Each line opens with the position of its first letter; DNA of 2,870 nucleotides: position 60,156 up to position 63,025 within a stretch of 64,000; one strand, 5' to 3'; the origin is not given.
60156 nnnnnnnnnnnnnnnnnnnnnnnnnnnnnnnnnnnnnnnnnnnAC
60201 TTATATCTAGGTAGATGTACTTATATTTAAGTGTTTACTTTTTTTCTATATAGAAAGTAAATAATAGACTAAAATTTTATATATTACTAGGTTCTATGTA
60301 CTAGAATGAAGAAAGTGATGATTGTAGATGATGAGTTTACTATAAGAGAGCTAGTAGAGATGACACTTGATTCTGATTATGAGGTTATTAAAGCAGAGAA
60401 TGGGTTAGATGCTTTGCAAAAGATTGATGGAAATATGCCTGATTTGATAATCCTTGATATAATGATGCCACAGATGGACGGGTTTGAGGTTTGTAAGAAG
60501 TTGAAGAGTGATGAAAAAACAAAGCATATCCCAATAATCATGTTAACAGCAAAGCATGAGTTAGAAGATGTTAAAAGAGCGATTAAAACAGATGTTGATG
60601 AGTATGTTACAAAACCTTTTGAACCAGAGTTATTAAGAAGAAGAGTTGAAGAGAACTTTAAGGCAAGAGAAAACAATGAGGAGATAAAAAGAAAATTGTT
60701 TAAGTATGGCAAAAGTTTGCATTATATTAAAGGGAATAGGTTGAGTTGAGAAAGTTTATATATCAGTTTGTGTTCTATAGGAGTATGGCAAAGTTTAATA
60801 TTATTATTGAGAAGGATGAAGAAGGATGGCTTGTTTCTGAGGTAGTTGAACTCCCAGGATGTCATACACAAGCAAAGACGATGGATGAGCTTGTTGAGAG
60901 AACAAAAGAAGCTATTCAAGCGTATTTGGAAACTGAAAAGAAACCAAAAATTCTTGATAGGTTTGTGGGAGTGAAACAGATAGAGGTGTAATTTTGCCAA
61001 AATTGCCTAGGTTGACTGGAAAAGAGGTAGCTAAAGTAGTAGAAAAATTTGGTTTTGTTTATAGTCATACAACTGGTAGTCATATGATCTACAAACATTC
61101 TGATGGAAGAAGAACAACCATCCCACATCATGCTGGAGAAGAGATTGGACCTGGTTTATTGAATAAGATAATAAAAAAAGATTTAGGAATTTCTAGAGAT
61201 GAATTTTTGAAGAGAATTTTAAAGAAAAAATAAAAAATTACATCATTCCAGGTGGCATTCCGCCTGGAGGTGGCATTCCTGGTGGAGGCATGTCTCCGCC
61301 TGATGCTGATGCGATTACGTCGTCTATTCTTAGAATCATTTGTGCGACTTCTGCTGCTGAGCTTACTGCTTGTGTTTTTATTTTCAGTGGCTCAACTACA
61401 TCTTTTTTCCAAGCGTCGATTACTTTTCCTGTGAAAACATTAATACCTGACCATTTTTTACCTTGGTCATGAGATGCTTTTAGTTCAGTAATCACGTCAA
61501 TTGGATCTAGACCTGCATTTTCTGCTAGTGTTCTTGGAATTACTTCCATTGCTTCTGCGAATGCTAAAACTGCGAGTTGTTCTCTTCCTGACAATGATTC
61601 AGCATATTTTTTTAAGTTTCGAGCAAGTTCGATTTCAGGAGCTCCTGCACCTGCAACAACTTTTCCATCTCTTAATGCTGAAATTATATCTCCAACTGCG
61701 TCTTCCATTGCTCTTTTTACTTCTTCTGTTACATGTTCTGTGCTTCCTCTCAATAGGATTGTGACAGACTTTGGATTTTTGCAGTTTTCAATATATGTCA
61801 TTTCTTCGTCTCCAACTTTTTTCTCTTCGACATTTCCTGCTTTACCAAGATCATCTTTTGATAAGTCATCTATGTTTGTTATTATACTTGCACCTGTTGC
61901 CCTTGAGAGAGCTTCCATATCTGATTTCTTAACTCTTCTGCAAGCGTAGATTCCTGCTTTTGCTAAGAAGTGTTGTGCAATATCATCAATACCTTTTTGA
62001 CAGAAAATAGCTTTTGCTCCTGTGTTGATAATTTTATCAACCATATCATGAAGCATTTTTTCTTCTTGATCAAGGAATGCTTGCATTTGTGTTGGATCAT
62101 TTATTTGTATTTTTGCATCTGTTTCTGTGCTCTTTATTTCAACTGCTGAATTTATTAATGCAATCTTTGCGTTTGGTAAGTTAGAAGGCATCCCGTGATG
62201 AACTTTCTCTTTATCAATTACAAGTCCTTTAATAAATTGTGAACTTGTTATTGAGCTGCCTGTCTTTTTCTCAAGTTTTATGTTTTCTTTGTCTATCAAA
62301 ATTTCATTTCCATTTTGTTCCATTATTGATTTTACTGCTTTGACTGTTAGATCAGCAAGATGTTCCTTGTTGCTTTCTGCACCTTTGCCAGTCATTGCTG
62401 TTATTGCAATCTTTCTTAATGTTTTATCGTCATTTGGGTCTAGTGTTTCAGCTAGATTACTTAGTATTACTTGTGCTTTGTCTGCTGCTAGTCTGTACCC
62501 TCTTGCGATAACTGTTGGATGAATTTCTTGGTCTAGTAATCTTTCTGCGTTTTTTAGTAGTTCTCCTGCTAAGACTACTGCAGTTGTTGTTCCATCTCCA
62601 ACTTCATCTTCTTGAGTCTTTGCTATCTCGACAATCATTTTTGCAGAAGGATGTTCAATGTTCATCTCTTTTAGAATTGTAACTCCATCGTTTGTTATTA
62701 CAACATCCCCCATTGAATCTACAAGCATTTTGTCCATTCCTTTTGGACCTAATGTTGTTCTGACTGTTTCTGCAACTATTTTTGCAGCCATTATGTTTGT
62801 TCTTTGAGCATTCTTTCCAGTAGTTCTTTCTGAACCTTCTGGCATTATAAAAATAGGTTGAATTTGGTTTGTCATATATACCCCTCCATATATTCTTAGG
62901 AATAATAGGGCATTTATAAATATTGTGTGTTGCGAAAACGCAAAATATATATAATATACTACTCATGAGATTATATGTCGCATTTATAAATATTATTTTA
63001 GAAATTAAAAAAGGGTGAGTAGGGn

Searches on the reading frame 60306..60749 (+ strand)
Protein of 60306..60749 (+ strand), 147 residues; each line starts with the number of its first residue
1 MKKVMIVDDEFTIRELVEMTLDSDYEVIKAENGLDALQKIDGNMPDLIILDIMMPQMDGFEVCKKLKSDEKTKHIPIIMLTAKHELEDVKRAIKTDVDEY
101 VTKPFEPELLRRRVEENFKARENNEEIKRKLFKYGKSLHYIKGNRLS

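Call 60: find_encoding_contigs(protein=window:60306-60749:+, flank=10000, max_places=4)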
Protein window:60306-60749:+ (147 aa): 8 contigs read that carry it; 4 places shown.
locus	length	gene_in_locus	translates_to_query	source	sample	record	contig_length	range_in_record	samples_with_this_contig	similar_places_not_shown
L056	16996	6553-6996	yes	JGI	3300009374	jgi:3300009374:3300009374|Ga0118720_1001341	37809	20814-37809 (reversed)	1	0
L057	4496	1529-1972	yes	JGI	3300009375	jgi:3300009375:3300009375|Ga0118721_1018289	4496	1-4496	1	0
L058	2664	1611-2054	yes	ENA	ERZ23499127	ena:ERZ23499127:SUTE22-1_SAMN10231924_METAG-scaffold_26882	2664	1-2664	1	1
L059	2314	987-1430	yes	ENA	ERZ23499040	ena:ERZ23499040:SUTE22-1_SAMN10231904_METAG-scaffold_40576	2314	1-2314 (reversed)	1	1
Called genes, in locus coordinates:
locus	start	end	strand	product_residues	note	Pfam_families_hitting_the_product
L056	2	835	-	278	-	?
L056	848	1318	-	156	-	-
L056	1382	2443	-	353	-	PF00383:dCMP_cyt_deam_1, PF14437:MafB19-deam, PF01872:RibD_C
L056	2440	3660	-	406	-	PF00926:DHBP_synthase, PF00925:GTP_cyclohydro2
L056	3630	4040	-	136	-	PF00885:DMRL_synthase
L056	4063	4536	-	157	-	PF00885:DMRL_synthase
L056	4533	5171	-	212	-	PF13545:HTH_Crp_2 (weak), PF01982:CTP-dep_RFKase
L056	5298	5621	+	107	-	-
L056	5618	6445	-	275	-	-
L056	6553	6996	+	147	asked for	PF00072:Response_reg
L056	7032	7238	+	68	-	PF15919:HicB_lk_antitox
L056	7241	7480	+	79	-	PF07927:HicA_toxin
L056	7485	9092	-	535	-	PF00118:Cpn60_TCP1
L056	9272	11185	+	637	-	PF01835:MG2 (faint), PF19077:Big_13 (faint), PF20076:DUF6472 (faint)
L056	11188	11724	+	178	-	PF00406:ADK (weak), PF02224:Cytidylate_kin, PF13189:Cytidylate_kin2, PF13207:AAA_17, PF13238:AAA_18, PF02224:Cytidylate_kin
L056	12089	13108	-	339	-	PF00135:COesterase, PF20434:BD-FAE, PF07859:Abhydrolase_3, PF00326:Peptidase_S9 (faint)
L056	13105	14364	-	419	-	PF24316:Tli3 (faint), PF13088:BNR_2 (weak), PF02012:BNR (faint), PF13088:BNR_2 (weak)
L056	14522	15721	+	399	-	-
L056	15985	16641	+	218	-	PF22199:FKBP26_IF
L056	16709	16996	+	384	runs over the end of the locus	PF00091:Tubulin, PF12327:FtsZ_C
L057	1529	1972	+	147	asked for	PF00072:Response_reg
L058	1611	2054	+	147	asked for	PF00072:Response_reg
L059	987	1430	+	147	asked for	PF00072:Response_reg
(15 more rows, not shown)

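Call 78: find_homologous_proteins(query=L056:15985-16641:+, max_evalue=1e-40)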
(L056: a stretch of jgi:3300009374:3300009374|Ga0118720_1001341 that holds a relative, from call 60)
Query L056:15985-16641:+ (218 aa): 1538 proteins with E <= 1e-40 among 4364 candidates; the best 120 are listed.
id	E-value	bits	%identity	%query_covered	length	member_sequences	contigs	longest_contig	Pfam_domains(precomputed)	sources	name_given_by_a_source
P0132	2.3e-135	467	100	100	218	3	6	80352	PF22199.3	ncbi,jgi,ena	-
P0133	3.6e-83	297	67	99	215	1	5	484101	PF22199.3,PF00254.35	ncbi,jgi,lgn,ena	-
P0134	1.4e-75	272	61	100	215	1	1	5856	PF22199.3,PF00254.35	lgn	-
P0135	2.2e-74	268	60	100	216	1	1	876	PF22199.3,PF00254.35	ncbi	-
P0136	5.3e-74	267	58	99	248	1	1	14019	PF22199.3,PF00254.35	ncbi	-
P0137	9.7e-74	266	60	100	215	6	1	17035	PF22199.3,PF00254.35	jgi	jgi:FKBP-type peptidyl-prolyl cis-trans isomerase 2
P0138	1.1e-73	266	58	99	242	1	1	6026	PF22199.3,PF00254.35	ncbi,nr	ncbi:peptidylprolyl isomerase [Candidatus Pacearchaeota archaeon]|nr:peptidylprolyl isomerase [Candi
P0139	1.3e-73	265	57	99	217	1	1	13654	PF22199.3,PF00254.35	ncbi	ncbi:MAG: peptidylprolyl isomerase [Nanoarchaeota archaeon]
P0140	2.7e-73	264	55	96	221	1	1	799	PF22199.3,PF00254.35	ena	-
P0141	4.1e-73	264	56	99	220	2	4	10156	PF22199.3,PF00254.35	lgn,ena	-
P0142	4.2e-73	264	55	99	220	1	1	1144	PF22199.3,PF00254.35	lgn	-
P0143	5.3e-73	263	57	100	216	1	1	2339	PF22199.3,PF00254.35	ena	-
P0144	7.9e-73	263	58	100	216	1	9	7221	PF22199.3,PF00254.35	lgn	-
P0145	1.4e-72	262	58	99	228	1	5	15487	PF22199.3,PF00254.35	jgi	-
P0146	6.4e-72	260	56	99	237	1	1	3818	PF22199.3,PF00254.35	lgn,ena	-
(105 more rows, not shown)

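Call 79: find_encoding_contigs(protein=P0132, flank=10000, max_places=4)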
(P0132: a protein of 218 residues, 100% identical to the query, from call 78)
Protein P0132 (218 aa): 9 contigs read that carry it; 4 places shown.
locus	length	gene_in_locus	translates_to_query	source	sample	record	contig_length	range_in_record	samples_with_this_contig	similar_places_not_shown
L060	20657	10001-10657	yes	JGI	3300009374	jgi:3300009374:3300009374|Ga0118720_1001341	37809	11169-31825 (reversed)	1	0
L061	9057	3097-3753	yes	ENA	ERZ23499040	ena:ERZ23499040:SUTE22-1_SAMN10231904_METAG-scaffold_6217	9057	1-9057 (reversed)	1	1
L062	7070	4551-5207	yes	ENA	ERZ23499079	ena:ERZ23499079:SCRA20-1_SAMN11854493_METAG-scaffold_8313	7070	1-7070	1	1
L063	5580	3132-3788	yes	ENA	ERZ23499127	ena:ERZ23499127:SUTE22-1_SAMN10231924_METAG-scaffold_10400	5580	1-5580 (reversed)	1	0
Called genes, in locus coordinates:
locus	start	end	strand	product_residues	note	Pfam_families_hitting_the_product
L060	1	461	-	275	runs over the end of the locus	-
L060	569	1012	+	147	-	PF00072:Response_reg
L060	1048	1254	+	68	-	PF15919:HicB_lk_antitox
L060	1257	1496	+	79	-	PF07927:HicA_toxin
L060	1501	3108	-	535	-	PF00118:Cpn60_TCP1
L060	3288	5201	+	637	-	PF01835:MG2 (faint), PF19077:Big_13 (faint), PF20076:DUF6472 (faint)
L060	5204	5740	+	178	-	PF00406:ADK (weak), PF02224:Cytidylate_kin, PF13189:Cytidylate_kin2, PF13207:AAA_17, PF13238:AAA_18, PF02224:Cytidylate_kin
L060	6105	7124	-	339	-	PF00135:COesterase, PF20434:BD-FAE, PF07859:Abhydrolase_3, PF00326:Peptidase_S9 (faint)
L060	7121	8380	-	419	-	PF24316:Tli3 (faint), PF13088:BNR_2 (weak), PF02012:BNR (faint), PF13088:BNR_2 (weak)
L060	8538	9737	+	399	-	-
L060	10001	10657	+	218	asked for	PF22199:FKBP26_IF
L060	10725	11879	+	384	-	PF00091:Tubulin, PF12327:FtsZ_C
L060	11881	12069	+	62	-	-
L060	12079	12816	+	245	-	PF03439:Spt5-NGN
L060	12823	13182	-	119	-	-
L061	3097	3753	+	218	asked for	PF22199:FKBP26_IF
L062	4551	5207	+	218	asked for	PF22199:FKBP26_IF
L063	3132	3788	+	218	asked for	PF22199:FKBP26_IF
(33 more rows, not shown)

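Call 81: find_encoding_contigs(protein=P0133, flank=10000, max_places=3)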
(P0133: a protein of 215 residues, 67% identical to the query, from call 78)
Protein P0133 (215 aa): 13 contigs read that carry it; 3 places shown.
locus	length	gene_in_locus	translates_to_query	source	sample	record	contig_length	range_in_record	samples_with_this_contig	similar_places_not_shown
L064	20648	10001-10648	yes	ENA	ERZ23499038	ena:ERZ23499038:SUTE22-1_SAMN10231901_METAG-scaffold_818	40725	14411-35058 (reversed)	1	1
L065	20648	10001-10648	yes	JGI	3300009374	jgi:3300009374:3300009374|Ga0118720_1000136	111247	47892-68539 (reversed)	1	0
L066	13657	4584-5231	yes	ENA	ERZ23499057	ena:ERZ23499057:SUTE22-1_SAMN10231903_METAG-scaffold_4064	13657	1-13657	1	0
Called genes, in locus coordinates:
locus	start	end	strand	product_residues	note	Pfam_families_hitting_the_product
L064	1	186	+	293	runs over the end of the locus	PF11617:Cu-binding_MopE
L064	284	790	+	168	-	PF11617:Cu-binding_MopE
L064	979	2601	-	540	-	PF00118:Cpn60_TCP1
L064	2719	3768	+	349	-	-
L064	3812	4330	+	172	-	-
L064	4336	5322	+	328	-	-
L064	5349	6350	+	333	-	-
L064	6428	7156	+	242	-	-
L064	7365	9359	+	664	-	PF19077:Big_13 (faint), PF01835:MG2 (faint)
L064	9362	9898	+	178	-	PF02224:Cytidylate_kin, PF13189:Cytidylate_kin2, PF13207:AAA_17, PF13238:AAA_18, PF01202:SKI (faint), PF02224:Cytidylate_kin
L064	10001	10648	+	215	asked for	PF00254:FKBP_C (weak), PF22199:FKBP26_IF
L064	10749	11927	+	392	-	PF00091:Tubulin, PF12327:FtsZ_C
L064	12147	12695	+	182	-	PF03439:Spt5-NGN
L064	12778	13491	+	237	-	-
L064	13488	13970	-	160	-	-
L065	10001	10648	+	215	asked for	PF00254:FKBP_C (weak), PF22199:FKBP26_IF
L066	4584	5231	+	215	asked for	PF00254:FKBP_C (weak), PF22199:FKBP26_IF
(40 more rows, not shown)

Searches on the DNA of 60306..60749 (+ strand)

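Call 96: search_rna_families(source=L056, start=11700, end=12120, threshold=evalue, max_evalue=1, show_alignments=2)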
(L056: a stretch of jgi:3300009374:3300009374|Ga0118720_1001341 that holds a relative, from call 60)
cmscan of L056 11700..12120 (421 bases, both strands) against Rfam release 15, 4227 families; matches with E-value up to 1: 2.
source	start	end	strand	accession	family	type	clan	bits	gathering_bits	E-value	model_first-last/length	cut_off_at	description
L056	11793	11879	+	RF02368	Yfr21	Gene; sRNA;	-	20.3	100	0.62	1-205/205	no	Cyanobacterial functional RNA 21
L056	11844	12011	-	RF02189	ST7-OT4_3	Gene; lncRNA;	-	15.6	50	0.19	131-302/302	no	ST7 overlapping transcript 4 conserved region 3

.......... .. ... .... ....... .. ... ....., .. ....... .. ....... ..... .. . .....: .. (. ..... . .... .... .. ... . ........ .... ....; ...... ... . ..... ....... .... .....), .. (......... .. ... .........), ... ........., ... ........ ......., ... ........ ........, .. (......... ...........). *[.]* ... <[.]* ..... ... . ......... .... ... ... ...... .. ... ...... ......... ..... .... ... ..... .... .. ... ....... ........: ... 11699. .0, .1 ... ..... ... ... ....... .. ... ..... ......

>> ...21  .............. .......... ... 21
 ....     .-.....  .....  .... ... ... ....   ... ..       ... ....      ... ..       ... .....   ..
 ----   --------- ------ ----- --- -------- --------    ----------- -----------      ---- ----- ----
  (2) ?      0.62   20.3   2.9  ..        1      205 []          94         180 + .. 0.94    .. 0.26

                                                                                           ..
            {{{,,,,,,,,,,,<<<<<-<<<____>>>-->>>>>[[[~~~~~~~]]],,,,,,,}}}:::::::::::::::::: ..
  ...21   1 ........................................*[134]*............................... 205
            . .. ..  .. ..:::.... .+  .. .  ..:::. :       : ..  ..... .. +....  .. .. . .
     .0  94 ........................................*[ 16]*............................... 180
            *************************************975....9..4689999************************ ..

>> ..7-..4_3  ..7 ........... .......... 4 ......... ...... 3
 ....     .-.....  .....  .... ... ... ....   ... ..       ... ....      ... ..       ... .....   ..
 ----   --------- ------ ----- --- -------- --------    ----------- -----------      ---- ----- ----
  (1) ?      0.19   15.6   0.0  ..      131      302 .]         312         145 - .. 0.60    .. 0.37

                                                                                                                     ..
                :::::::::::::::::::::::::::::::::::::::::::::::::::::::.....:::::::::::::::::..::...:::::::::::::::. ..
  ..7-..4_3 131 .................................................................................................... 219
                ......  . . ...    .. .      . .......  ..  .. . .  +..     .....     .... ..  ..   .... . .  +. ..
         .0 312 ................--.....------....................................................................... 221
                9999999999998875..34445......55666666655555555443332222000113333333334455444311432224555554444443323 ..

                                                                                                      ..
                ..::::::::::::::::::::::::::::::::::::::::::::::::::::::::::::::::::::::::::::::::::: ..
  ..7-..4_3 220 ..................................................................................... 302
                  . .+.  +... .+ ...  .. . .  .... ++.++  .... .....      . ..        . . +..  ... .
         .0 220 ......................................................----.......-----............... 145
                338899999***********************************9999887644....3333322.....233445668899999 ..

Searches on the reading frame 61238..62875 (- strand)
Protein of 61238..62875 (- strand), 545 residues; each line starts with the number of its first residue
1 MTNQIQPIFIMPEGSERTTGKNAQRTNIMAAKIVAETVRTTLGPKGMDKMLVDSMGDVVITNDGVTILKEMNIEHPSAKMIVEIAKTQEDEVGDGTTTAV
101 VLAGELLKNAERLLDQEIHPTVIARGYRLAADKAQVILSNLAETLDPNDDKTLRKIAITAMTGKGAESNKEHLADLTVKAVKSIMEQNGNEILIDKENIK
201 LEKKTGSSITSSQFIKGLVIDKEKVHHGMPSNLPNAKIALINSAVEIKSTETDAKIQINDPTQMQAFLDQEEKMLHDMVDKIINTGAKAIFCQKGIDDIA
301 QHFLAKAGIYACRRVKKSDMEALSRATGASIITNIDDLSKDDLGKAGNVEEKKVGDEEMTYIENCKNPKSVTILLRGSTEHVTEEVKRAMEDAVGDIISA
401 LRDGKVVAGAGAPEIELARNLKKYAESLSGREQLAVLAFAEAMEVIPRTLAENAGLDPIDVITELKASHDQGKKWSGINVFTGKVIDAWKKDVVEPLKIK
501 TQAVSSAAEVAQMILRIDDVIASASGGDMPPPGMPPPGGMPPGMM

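Call 55: find_encoding_contigs(protein=window:61238-62875:-, flank=10000, max_places=4)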
Protein window:61238-62875:- (545 aa): no gene with exactly this product is on record in the collection.
